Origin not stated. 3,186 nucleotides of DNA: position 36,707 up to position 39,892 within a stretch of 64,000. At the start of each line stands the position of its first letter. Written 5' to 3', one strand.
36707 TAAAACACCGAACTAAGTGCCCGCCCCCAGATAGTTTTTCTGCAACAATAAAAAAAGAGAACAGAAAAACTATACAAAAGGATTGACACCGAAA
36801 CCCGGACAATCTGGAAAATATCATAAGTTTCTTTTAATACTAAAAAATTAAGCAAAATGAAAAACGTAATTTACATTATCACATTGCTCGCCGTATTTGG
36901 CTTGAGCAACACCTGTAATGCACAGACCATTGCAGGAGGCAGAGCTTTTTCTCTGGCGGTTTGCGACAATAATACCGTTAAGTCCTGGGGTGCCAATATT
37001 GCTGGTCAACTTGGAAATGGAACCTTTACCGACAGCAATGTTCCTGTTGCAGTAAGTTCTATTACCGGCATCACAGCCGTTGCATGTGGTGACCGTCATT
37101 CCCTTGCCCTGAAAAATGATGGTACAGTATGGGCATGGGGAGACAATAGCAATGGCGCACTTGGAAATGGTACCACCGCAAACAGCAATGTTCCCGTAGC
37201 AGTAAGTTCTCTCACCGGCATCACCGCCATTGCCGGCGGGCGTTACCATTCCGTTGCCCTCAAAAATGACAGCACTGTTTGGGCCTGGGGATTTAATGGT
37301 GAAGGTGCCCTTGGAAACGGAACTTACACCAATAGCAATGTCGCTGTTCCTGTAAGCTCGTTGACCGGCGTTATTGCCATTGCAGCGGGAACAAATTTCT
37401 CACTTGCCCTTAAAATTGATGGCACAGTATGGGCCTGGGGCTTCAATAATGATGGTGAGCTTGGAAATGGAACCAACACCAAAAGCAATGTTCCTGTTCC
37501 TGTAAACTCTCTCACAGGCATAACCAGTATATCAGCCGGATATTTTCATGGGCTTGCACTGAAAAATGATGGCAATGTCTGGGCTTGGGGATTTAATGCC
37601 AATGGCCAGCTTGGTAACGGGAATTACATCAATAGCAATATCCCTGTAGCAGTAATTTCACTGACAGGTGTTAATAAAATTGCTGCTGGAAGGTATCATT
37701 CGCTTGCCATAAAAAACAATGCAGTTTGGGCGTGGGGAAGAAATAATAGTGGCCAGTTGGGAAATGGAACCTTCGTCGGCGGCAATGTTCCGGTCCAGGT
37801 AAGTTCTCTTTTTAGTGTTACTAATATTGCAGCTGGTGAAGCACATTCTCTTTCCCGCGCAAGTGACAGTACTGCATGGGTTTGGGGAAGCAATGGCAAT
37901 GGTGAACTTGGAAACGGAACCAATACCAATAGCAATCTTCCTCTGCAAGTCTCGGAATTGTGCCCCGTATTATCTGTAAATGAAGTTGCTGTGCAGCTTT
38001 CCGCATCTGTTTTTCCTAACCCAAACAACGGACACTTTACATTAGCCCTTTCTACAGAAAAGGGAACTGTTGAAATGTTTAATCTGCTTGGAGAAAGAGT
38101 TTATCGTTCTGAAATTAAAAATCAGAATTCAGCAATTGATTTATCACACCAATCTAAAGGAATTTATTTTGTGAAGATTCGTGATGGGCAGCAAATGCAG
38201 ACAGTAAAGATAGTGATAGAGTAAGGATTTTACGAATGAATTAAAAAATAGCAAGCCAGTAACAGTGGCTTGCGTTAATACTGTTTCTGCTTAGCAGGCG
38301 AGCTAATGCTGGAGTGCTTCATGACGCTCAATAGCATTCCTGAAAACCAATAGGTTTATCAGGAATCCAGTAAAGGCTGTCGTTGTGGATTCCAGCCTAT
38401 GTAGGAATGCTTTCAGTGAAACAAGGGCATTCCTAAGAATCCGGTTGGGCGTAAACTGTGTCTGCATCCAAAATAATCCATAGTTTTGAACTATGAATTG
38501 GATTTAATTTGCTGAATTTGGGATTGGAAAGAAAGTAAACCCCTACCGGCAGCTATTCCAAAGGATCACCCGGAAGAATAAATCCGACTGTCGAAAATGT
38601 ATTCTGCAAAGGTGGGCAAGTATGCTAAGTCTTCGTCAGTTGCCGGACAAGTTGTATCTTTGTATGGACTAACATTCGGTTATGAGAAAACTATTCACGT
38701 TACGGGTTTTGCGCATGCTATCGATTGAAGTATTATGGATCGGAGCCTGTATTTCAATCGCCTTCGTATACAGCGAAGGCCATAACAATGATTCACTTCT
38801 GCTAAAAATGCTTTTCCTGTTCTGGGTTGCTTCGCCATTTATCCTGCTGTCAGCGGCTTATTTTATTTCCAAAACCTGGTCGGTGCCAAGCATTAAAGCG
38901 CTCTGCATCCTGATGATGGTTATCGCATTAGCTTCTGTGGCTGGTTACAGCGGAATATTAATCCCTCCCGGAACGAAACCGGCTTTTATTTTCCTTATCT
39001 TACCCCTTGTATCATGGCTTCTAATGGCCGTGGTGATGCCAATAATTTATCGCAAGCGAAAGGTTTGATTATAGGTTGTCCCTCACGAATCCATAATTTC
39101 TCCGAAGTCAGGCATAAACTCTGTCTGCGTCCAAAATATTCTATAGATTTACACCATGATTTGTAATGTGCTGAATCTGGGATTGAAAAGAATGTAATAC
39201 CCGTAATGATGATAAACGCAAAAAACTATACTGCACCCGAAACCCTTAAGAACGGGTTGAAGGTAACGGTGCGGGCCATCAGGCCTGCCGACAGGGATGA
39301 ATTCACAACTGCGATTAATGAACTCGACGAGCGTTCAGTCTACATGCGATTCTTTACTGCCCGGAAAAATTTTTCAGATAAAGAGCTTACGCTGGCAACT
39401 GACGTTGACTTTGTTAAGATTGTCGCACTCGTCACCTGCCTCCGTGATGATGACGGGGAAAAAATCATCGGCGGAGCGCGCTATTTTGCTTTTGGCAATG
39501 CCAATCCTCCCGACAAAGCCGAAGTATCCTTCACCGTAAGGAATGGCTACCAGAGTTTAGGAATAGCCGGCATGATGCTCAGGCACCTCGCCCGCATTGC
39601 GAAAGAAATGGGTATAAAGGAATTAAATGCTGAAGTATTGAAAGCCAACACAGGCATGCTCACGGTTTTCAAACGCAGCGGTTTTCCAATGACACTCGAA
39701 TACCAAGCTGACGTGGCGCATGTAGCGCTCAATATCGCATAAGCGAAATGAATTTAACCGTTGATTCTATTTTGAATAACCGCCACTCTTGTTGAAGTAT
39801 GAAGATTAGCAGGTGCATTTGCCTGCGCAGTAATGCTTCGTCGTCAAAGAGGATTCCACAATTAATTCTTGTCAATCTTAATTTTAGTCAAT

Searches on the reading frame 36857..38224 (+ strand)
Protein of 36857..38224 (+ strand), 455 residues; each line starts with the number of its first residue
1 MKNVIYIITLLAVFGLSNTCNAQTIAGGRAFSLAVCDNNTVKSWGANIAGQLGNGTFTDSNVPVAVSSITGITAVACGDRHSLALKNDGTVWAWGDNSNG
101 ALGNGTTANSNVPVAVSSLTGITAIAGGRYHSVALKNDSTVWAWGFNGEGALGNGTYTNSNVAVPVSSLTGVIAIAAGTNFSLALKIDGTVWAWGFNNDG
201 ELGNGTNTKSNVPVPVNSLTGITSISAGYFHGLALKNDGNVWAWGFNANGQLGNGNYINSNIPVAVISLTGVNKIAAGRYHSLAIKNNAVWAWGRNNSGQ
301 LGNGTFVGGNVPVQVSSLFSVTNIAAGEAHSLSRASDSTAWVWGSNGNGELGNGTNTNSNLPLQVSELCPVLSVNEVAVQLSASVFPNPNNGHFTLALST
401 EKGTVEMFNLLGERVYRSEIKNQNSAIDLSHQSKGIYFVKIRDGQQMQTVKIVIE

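Call 91: search_protein_families(library=pfam, proteins=[window:36857-38224:+], max_evalue=0.001)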
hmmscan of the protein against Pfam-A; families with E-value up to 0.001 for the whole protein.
window:36857-38224:+ (455 aa): 5 families
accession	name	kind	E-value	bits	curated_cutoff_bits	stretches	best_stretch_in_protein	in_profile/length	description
PF25390.1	WD40_RLD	-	2.3e-98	330.3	150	2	121-380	32-306/363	RCC1-like domain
PF00415.24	RCC1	-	9.2e-86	282.7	21.7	7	88-135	1-50/50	Regulator of chromosome condensation (RCC1) repeat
PF13540.12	RCC1_2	-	9.1e-62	203.9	22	7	72-100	1-29/30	Regulator of chromosome condensation (RCC1) repeat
PF25384.1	Alsin_RLD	-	6.6e-17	62.3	100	0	283-373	237-327/405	Alsin RCC1-like domain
PF18962.6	Por_Secre_tail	-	1.8e-15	57.4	27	1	385-454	1-75/75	Secretion system C-terminal sorting domain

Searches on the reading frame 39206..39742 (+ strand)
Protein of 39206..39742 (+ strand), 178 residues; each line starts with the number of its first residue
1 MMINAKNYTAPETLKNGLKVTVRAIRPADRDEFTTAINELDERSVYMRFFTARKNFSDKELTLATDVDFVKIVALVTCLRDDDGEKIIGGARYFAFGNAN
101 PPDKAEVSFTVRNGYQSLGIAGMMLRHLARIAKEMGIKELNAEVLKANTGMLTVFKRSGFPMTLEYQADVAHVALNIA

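Call 91: search_protein_families(library=pfam, proteins=[window:39206-39742:+], max_evalue=0.001)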
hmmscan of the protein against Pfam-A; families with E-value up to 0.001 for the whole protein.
window:39206-39742:+ (178 aa): 4 families
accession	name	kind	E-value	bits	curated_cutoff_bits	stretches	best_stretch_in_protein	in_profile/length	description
PF00583.31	Acetyltransf_1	-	1.7e-10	41.6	20.7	1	74-160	32-116/116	Acetyltransferase (GNAT) family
PF13302.13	Acetyltransf_3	-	1.6e-09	39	25.4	1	20-160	2-137/138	Acetyltransferase (GNAT) domain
PF13420.13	Acetyltransf_4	-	2.7e-07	31.2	24.3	1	83-163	56-137/155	Acetyltransferase (GNAT) domain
PF13508.13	Acetyltransf_7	-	0.00045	21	27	1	82-160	11-82/84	Acetyltransferase (GNAT) domain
